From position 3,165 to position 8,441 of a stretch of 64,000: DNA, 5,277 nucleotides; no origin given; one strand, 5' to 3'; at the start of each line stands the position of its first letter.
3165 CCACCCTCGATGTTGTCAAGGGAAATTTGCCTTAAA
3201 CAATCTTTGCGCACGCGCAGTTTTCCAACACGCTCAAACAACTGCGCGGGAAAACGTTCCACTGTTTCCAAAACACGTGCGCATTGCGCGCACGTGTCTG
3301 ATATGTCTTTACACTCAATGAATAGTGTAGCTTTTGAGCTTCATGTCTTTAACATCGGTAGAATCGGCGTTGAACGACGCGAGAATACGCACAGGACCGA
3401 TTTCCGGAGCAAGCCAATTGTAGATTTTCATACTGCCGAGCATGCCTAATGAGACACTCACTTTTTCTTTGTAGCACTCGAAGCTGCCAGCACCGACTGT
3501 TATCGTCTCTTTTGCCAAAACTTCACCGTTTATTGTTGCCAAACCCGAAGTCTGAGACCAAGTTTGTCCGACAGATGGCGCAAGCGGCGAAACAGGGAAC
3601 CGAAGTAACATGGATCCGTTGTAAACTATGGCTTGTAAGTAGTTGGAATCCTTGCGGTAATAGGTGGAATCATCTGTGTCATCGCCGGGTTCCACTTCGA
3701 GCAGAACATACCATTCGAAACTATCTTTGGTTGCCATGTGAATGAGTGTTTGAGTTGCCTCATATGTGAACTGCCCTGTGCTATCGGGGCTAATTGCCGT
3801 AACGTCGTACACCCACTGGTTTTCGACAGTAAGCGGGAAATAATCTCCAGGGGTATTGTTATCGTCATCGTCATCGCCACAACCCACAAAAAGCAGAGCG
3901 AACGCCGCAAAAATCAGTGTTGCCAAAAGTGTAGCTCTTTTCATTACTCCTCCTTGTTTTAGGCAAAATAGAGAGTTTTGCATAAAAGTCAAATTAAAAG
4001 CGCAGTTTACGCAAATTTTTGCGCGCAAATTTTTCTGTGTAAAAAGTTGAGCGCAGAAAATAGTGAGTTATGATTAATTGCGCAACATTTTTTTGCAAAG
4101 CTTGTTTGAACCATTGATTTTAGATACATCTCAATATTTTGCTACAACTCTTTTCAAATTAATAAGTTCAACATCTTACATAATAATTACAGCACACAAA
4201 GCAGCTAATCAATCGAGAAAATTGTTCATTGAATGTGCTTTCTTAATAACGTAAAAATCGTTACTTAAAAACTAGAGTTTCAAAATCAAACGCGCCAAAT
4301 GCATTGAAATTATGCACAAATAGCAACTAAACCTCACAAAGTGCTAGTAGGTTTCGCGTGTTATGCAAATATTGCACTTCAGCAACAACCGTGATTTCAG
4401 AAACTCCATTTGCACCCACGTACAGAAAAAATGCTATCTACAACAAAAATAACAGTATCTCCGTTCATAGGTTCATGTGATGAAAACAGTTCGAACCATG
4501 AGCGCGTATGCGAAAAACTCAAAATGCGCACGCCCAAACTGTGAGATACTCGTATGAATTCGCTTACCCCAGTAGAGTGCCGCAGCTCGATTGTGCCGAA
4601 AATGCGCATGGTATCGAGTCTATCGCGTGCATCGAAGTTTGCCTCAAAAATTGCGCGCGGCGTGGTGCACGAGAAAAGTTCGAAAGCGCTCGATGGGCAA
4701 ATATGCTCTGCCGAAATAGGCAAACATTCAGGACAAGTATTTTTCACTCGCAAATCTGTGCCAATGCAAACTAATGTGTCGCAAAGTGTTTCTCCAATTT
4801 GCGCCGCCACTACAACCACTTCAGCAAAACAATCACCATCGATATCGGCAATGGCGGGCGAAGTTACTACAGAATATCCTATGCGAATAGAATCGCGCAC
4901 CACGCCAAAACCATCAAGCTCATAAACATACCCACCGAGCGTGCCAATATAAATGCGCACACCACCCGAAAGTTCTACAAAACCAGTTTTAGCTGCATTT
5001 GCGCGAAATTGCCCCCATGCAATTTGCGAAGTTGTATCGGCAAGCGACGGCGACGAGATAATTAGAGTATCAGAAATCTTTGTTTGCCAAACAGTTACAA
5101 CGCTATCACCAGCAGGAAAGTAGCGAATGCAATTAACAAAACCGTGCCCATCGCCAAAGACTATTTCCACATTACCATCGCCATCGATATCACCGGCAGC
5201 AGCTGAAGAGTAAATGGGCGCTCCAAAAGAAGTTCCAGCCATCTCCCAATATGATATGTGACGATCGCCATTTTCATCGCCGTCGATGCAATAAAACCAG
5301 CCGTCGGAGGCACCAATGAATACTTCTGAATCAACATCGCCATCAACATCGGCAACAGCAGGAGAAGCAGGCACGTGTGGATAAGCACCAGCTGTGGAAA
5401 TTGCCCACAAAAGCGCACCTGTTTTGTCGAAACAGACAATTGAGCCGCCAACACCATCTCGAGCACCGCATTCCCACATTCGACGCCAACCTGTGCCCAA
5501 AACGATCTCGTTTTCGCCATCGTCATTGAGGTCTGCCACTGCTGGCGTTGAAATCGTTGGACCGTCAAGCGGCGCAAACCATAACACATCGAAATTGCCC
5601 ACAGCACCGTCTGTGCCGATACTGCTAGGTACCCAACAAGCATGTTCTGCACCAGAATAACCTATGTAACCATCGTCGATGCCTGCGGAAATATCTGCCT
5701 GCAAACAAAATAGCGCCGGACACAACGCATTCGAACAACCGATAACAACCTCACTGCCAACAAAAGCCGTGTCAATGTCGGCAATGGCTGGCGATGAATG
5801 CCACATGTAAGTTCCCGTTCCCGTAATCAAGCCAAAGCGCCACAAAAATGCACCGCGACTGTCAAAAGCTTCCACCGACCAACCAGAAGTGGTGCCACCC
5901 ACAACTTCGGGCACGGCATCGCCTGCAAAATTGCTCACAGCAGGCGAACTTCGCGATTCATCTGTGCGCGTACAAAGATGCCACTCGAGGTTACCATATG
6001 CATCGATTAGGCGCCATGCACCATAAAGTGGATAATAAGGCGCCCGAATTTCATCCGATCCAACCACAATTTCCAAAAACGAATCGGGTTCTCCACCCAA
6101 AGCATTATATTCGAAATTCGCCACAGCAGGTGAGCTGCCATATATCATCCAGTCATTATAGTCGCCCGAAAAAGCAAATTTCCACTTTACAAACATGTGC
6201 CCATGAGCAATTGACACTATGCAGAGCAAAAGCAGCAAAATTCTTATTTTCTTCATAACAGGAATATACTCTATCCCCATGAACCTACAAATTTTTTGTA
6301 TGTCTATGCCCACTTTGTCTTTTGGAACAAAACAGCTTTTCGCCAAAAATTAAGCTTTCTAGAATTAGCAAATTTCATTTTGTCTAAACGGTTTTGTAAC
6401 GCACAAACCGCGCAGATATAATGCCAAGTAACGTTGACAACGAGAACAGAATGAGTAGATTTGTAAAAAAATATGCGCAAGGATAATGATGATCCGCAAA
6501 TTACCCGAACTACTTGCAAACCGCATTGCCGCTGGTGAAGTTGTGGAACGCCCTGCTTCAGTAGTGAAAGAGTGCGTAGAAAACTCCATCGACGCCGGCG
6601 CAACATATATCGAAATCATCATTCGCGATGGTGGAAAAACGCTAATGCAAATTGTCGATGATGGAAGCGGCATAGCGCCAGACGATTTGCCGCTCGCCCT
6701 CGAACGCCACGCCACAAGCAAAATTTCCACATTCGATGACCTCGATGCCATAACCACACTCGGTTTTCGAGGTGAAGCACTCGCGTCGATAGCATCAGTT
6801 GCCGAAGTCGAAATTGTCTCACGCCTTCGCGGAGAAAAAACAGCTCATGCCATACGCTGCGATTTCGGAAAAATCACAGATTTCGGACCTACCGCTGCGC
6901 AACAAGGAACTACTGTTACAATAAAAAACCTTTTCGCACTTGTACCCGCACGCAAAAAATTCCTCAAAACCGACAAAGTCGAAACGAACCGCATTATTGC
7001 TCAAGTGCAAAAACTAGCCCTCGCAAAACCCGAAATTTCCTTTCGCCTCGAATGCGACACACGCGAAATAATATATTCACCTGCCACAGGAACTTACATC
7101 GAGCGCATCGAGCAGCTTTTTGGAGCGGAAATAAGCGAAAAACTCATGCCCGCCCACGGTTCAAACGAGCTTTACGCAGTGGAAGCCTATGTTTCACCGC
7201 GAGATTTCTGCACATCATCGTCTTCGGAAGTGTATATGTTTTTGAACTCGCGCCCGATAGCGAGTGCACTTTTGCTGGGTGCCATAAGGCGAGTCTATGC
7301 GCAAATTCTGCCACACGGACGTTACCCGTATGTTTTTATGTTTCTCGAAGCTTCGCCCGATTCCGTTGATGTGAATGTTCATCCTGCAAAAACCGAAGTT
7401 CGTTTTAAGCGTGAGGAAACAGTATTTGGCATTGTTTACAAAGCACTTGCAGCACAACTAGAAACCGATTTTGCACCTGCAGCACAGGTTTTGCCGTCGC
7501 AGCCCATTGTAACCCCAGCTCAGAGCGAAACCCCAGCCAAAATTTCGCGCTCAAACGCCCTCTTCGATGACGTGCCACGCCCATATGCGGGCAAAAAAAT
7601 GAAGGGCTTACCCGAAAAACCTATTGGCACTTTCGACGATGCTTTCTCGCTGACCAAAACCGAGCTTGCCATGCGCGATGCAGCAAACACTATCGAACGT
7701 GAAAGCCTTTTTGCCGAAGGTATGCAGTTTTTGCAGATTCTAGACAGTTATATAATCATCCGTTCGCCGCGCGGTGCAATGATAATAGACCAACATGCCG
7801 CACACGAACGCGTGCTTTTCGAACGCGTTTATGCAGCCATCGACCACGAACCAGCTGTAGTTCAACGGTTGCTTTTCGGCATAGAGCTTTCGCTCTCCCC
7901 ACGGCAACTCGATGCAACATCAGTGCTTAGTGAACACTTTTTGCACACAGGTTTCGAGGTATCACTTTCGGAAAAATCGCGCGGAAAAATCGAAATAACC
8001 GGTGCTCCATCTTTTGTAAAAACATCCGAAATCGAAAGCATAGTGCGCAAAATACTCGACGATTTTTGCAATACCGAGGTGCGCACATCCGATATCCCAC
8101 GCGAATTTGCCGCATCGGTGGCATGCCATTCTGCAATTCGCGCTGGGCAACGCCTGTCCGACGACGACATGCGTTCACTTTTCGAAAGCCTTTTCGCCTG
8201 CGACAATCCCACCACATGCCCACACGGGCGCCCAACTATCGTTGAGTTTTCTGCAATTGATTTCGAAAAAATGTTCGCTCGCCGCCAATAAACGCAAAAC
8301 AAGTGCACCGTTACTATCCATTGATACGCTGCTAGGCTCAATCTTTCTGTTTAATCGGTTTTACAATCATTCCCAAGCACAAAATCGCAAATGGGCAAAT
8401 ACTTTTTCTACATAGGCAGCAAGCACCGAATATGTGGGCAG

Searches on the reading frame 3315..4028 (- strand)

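Call 86: search_protein_families(library=pfam, proteins=[window:3315-4028:-], max_evalue=0.00001)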
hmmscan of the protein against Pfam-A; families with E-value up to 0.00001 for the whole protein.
window:3315-4028:- (237 aa): 1 family
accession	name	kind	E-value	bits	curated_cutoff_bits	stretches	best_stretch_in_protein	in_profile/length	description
PF21347.3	DUF3108_like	-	6.3e-09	36.4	27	1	163-214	129-183/199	DUF3108-like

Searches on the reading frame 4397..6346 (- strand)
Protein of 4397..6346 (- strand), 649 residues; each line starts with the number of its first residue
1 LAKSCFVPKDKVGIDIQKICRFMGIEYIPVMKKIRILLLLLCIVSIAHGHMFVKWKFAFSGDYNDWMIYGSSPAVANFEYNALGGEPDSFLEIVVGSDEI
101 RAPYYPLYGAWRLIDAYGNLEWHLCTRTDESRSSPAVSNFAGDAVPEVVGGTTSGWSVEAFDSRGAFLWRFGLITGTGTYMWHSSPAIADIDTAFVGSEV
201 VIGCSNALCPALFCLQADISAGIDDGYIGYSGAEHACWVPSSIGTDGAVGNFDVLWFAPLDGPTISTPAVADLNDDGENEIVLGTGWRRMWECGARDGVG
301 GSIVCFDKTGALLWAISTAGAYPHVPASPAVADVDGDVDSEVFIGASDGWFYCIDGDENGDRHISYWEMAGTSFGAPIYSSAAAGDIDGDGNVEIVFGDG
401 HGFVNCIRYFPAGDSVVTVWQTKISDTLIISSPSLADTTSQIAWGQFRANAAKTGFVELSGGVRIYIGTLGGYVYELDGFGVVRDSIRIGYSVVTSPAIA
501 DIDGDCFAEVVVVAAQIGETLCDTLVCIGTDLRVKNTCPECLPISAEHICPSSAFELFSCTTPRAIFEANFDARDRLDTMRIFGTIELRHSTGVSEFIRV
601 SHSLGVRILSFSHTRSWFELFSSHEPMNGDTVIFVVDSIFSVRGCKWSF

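Call 86: search_protein_families(library=pfam, proteins=[window:4397-6346:-], max_evalue=0.00001)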
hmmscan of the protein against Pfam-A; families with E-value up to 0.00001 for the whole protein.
window:4397-6346:- (649 aa): 4 families
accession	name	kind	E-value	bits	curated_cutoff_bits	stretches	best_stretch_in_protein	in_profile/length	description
PF13517.12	FG-GAP_3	-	6e-09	36.8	26.9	0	333-396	1-60/61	FG-GAP-like repeat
PF13570.13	Beta-prop_ACSF4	-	3.5e-08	33.6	133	1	299-439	153-267/329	Beta-alanine-activating enzyme, beta-propeller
PF25292.1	Beta-prop_CGLA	-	9.6e-07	29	26.8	0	301-362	9-65/316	Lambda-carrageenase beta-propeller domain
PF01839.29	FG-GAP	-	1.3e-06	28.6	22.1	0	380-398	3-21/37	FG-GAP repeat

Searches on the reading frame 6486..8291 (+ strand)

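Call 86: search_protein_families(library=pfam, proteins=[window:6486-8291:+], max_evalue=0.00001)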
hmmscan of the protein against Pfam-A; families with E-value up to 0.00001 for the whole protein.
window:6486-8291:+ (601 aa): 4 families
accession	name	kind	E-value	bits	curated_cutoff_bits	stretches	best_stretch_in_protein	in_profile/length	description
PF01119.25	DNA_mis_repair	-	1e-31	109.5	26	1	208-325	1-118/119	DNA mismatch repair protein, C-terminal domain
PF08676.16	MutL_C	-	1.8e-27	96.2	25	1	417-557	3-142/142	MutL C terminal dimerisation domain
PF13589.12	HATPase_c_3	-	2.6e-12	47.4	25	1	24-126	4-106/137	Histidine kinase-, DNA gyrase B-, and HSP90-like ATPase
PF02518.31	HATPase_c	-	4.7e-08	33.9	26.4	1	21-146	4-105/111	Histidine kinase-, DNA gyrase B-, and HSP90-like ATPase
